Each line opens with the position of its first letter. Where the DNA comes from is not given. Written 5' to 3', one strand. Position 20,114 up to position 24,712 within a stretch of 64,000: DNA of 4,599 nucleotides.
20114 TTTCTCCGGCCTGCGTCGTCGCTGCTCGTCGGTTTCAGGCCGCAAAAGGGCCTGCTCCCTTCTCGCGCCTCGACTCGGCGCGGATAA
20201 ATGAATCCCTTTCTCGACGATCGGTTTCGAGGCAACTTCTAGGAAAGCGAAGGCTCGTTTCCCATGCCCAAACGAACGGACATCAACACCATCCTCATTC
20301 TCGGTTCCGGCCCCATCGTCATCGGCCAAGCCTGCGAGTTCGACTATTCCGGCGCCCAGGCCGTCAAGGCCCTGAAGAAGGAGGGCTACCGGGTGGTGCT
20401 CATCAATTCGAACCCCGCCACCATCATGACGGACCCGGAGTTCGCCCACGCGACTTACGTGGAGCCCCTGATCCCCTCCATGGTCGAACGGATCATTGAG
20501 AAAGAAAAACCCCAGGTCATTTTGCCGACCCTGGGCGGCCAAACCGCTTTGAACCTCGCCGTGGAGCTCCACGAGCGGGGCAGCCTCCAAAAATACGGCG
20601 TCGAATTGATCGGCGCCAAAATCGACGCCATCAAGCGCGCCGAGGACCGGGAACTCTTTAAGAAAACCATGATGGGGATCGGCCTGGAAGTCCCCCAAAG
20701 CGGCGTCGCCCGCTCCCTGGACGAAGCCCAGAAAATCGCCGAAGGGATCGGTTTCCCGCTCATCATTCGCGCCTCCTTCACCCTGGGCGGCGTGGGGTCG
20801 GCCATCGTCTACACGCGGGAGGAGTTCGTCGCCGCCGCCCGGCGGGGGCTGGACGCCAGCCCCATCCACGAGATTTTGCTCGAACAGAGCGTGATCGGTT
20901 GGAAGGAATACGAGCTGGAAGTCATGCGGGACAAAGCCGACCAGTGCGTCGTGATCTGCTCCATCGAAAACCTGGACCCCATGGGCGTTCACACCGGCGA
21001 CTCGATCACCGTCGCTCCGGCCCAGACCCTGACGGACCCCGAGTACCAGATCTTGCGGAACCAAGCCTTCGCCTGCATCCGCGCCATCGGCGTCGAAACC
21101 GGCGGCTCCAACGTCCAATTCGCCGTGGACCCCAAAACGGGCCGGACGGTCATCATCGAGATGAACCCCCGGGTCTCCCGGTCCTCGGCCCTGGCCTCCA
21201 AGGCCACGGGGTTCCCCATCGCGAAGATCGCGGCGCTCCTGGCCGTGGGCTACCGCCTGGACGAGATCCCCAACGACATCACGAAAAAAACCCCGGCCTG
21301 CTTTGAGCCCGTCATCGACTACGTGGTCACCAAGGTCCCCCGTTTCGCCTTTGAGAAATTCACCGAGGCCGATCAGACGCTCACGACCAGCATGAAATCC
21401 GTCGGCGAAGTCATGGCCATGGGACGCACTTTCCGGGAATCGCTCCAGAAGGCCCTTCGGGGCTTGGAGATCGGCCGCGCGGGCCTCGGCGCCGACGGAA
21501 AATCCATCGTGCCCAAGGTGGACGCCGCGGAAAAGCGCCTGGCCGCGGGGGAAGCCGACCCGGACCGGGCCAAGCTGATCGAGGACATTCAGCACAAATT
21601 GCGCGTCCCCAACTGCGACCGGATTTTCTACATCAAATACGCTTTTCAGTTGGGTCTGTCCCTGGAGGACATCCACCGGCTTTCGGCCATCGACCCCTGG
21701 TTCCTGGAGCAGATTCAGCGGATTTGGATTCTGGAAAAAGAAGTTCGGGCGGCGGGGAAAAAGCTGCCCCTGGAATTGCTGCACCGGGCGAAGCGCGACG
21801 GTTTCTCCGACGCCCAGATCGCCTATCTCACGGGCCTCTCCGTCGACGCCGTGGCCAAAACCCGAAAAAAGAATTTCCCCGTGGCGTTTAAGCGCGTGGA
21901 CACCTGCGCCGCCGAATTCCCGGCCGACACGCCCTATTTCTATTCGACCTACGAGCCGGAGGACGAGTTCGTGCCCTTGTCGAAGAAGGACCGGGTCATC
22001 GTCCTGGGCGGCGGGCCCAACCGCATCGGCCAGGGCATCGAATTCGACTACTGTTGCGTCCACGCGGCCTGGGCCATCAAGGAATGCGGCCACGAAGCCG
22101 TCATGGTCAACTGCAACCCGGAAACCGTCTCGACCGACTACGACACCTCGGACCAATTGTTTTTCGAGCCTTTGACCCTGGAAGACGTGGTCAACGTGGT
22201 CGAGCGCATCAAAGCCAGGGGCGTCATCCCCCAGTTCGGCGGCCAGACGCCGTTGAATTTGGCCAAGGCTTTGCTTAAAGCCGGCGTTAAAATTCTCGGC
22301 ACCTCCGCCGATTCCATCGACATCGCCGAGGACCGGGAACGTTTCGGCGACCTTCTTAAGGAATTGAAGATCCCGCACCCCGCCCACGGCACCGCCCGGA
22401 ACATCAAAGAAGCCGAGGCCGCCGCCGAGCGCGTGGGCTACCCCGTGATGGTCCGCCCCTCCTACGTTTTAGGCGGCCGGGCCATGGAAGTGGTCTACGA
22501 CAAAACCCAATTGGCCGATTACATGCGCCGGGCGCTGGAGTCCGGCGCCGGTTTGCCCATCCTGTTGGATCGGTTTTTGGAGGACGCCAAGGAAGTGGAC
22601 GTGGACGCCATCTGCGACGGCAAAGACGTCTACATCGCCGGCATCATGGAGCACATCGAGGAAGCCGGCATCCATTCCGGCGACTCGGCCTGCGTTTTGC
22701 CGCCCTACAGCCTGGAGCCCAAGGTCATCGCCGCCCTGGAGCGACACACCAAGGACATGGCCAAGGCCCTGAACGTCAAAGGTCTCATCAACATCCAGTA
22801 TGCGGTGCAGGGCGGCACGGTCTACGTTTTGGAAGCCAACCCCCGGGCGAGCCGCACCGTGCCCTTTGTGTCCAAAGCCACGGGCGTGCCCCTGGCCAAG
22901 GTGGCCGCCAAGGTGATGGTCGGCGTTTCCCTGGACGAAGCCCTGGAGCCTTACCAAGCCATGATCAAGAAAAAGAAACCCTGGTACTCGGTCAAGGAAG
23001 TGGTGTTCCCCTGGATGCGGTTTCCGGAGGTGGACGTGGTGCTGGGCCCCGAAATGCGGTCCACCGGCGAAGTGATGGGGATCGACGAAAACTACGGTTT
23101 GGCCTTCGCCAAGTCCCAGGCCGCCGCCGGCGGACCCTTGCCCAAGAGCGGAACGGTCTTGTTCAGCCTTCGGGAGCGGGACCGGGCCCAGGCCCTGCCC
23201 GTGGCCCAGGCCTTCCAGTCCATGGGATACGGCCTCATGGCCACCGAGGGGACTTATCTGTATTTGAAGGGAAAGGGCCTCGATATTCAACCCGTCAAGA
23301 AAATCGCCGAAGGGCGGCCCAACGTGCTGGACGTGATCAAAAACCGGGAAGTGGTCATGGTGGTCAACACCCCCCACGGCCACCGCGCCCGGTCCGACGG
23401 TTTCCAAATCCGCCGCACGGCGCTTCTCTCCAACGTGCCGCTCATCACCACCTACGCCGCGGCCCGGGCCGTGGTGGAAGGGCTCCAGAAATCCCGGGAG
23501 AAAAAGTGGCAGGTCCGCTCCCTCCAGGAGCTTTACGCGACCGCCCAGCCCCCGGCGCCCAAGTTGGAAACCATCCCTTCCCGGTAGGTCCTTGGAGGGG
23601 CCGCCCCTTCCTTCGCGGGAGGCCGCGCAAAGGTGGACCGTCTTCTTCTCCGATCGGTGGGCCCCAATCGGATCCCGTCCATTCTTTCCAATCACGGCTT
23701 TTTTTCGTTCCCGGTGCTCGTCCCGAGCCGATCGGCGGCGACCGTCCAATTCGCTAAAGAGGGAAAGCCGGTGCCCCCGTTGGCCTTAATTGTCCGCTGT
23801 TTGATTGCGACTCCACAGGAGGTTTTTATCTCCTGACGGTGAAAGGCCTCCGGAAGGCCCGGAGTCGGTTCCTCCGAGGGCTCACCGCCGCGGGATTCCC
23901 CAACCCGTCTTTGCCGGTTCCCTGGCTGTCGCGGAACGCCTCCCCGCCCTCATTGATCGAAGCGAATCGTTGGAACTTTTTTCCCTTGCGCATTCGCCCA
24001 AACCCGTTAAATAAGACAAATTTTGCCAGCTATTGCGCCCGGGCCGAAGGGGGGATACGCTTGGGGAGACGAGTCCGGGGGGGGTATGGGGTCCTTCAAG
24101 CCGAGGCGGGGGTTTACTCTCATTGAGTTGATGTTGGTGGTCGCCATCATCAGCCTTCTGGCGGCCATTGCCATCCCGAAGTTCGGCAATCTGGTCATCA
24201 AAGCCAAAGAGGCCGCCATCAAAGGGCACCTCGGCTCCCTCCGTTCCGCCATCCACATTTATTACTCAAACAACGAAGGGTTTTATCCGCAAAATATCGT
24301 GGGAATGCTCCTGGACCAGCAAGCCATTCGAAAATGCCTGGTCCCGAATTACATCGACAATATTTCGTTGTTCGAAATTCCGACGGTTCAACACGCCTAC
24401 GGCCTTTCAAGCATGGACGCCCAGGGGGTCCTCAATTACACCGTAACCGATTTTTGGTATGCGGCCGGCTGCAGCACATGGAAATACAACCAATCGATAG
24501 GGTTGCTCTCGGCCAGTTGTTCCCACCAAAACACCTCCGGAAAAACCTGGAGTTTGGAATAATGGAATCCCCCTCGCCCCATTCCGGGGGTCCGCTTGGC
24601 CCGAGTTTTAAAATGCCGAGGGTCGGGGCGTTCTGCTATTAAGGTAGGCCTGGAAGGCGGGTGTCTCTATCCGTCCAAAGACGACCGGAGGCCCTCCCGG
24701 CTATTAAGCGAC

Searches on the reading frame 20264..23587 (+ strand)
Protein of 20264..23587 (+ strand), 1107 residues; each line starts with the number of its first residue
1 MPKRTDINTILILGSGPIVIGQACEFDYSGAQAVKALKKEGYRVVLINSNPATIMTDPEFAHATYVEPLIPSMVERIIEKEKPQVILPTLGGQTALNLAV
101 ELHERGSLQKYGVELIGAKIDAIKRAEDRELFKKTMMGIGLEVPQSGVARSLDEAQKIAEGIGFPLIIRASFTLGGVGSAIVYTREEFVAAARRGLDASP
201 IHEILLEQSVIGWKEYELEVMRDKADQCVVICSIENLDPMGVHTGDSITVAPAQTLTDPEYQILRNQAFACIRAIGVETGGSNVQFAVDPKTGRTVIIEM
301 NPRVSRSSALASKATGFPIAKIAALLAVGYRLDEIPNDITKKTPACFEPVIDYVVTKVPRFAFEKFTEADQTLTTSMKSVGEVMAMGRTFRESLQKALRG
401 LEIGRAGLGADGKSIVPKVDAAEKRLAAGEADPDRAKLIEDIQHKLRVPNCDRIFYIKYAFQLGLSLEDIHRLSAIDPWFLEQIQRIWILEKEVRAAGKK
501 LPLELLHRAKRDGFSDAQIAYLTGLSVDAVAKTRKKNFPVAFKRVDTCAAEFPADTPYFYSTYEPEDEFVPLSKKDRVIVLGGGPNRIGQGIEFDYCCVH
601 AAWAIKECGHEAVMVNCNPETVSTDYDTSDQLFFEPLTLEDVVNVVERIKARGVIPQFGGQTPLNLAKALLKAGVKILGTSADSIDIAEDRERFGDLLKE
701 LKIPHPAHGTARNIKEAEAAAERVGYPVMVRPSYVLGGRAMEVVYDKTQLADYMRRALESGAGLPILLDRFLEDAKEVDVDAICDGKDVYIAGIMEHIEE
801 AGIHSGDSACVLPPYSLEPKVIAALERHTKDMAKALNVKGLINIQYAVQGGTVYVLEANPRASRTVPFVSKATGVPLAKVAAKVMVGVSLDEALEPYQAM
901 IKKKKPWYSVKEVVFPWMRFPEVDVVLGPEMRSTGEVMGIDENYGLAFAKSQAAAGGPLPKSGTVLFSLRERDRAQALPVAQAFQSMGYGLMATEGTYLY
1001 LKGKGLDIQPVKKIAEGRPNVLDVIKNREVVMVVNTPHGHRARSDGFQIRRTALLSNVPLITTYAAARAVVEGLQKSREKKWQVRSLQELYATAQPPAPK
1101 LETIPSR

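Call 15: find_encoding_contigs(protein=window:20264-23587:+, flank=10000, max_places=6)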
Protein window:20264-23587:+ (1107 aa): no gene with exactly this product is on record in the collection.

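Call 18: find_related_loci(query=window:20264-23587:+, collection=genome_contigs, flank=10000)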
Query window:20264-23587:+ (1107 aa) in genome_contigs; peptide patterns used: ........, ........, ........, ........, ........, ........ (x = any residue, [..] = any of these).
600 stretches matched a pattern (row limit reached: there are more); 600 encode a relative of the query (tblastn E <= 1e-3); the best 80 are kept; 80 distinct loci.
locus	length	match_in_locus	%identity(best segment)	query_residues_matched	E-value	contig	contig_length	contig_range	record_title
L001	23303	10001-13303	60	1-1096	0e+0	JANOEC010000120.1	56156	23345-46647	MAG: Geobacteraceae bacterium isolate SOY_65_metabat_437 SOY_65_k141_3185622, whole genome shotgun sequence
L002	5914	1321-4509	59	1-1091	0e+0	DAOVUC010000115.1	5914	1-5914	MAG TPA_asm: Candidatus Dadabacteria bacterium isolate CSMAG_1669 CSMAG_1669_k141_913968_length_5914_cov_13.0000, whole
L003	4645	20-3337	58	1-1102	0e+0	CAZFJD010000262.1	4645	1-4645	MAG TPA_asm: uncultured Syntrophaceae bacterium isolate binchicken_co325_68 genome assembly, contig: NODE_11392_length_4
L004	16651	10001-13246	60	1-1091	0e+0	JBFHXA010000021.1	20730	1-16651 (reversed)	MAG: Trichloromonas sp. isolate Mix_sand09.2021.07.Z.44 k141_194653_length_20730_cov_11.5065, whole genome shotgun seque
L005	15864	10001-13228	58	1-1091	0e+0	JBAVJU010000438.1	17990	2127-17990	MAG: Desulfobacterales bacterium isolate MFD04317_ilm_asm_bin18 k127_274344, whole genome shotgun sequence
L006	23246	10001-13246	60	1-1091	0e+0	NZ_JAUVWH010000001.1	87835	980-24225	MAG: Geoalkalibacter sp. isolate CSMAG_1185 CSMAG_1185_k127_1288315_length_87835_cov_80.7314, whole genome shotgun seque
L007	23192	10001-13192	59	1-1089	0e+0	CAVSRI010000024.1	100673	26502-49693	MAG: uncultured delta proteobacterium isolate MFD01476.bin.2.138 genome assembly, contig: contig_62015, whole genome sho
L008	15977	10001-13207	58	1-1091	0e+0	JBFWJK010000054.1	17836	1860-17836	MAG: Desulfobacteraceae bacterium isolate CA_2019_NHSR_17 NODE_6930_length_17836_cov_4.919871_NHSR, whole genome shotgun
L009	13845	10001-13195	59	1-1092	0e+0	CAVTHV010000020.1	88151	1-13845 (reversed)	MAG: uncultured beta proteobacterium isolate MFD05942.bin.2.252 genome assembly, contig: contig_35626, whole genome shot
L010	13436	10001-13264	58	1-1093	0e+0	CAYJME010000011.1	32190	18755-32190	MAG TPA_asm: uncultured candidatus Brocadiaceae bacterium isolate ERP124720_co1_148 genome assembly, contig: NODE_1904_l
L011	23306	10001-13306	56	1-1091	0e+0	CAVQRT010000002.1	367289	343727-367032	MAG: Thermodesulfovibrionales bacterium isolate MFD09779.bin.2.135 genome assembly, contig: contig_12327, whole genome s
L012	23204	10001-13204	58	1-1091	0e+0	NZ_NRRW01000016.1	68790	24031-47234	Thiococcus pfennigii strain Pfennig 8320 scaffold0016, whole genome shotgun sequence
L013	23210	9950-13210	58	1-1099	0e+0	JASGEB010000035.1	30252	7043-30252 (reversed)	MAG: Pseudoxanthomonas sp. isolate 5M007 JMF-2106-05-0005A.bin.7_34, whole genome shotgun sequence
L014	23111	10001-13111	60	1-1063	0e+0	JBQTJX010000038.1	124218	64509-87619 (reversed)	MAG: Betaproteobacteria bacterium isolate SAW223 c_000000157195, whole genome shotgun sequence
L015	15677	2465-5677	58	1-1091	0e+0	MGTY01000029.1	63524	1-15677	MAG: Elusimicrobia bacterium GWA2_69_24 gwa2_scaffold_1686, whole genome shotgun sequence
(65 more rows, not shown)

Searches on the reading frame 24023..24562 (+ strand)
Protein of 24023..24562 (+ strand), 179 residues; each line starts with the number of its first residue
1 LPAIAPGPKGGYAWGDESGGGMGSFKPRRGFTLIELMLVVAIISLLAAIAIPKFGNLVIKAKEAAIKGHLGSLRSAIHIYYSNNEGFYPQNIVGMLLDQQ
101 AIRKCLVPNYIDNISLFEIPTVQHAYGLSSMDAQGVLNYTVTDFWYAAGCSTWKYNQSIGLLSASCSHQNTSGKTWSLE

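Call 11: search_protein_families(library=pfam, max_evalue=1, proteins=[window:24023-24562:+])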
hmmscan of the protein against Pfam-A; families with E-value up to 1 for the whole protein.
window:24023-24562:+ (179 aa): 1 family
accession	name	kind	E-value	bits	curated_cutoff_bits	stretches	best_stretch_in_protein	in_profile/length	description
PF07963.17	N_methyl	-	4.5e-09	35.9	21.2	1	27-51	3-27/27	Prokaryotic N-terminal methylation motif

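Call 12: search_protein_families(library=ncbifam, max_evalue=1, proteins=[window:24023-24562:+])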
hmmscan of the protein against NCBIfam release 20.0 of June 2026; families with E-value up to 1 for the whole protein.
window:24023-24562:+ (179 aa): 15 families
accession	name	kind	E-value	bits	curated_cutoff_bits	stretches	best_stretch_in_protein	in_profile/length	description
NF041775.1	typeIV_PilA_Myxo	equivalog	5e-13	49.5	400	1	25-85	6-67/214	type IV pilin protein PilA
NF007862.0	PRK10574.1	equivalog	2.8e-10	40.5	138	1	28-88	4-64/145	prepilin peptidase-dependent pilin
TIGR01710.1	typeII_sec_gspG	equivalog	3e-10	40.3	88.85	1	29-95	1-66/134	type II secretion system major pseudopilin GspG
TIGR02532.1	IV_pilin_GFxxxE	domain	7.6e-09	35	16.3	1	28-51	1-24/24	prepilin-type N-terminal cleavage/methylation domain-containing protein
TIGR01708.2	typeII_sec_gspH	equivalog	5.2e-07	29.8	80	1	29-55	2-28/169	type II secretion system minor pseudopilin GspH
NF040999.1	pilin_ComGC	equivalog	2.2e-06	27.7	75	1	29-84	2-57/84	competence type IV pilus major pilin ComGC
TIGR02596.1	TIGR02596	subfamily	3.6e-05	23.9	70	1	31-61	1-30/196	Verru_Chthon cassette protein D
NF041013.1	T4P_ComGE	equivalog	0.00029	20.9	49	1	29-67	4-42/83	competence type IV pilus minor pilin ComGE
NF007800.0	PRK10506.1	equivalog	0.0023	17.8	158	1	25-51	5-31/163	prepilin peptidase-dependent protein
NF040982.1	ComGD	equivalog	0.0069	16.8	70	1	29-52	2-25/139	competence type IV pilus minor pilin ComGD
NF009236.0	PRK12586.1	equivalog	0.049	13.4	156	1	36-89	15-70/145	Na+/H+ antiporter subunit G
TIGR01711.1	gspJ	equivalog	0.054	13.3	64.85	1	29-65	1-36/192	type II secretion system minor pseudopilin GspJ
NF009237.0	PRK12587.1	equivalog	0.077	13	158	1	36-96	13-76/118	Na+/H+ antiporter subunit G1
TIGR01707.1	gspI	equivalog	0.18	12.3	44.35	1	30-52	1-23/101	type II secretion system minor pseudopilin GspI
NF007848.0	PRK10557.1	equivalog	0.19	11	120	1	28-48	10-30/192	prepilin peptidase-dependent protein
